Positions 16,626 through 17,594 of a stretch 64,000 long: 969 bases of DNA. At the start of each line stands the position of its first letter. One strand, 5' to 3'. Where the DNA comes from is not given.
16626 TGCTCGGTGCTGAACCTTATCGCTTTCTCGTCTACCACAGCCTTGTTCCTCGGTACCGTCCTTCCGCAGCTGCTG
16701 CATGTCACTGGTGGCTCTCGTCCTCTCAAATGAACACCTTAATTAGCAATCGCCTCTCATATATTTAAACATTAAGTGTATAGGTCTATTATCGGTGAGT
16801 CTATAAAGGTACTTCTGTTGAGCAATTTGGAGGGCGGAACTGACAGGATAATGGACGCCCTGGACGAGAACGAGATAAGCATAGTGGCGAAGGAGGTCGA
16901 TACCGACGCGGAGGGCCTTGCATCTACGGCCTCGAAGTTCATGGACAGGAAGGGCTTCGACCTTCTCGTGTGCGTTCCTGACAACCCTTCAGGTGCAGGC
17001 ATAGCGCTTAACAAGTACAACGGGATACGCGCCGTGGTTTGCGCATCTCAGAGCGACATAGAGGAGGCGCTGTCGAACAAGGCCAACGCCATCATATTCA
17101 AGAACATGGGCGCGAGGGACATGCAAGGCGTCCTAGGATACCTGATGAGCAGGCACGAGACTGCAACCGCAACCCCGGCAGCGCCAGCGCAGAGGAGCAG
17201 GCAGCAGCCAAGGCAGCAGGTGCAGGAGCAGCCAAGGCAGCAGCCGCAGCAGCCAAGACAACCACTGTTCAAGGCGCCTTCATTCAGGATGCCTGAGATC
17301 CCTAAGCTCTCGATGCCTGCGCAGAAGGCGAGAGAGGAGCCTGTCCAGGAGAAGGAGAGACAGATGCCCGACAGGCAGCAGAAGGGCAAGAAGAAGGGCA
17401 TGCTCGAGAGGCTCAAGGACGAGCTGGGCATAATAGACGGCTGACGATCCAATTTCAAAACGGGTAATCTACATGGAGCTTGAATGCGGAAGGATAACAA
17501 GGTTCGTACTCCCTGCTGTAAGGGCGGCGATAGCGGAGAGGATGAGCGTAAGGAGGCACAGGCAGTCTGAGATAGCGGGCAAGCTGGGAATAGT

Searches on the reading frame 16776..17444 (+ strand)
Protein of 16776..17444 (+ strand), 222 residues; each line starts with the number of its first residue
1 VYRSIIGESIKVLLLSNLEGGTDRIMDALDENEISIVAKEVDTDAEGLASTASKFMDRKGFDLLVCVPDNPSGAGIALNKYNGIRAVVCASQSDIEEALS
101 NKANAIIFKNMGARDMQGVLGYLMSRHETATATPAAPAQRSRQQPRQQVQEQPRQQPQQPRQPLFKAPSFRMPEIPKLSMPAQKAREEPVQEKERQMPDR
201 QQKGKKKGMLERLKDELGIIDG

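Call 39: search_protein_families(library=pfam, proteins=[window:16776-17444:+], max_evalue=0.001)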
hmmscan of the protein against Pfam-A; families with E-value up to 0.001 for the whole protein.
window:16776-17444:+ (222 aa): 1 family
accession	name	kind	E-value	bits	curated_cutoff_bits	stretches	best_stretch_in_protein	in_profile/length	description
PF02502.23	LacAB_rpiB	-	0.00035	21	24.7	1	44-108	39-104/138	Ribose/Galactose Isomerase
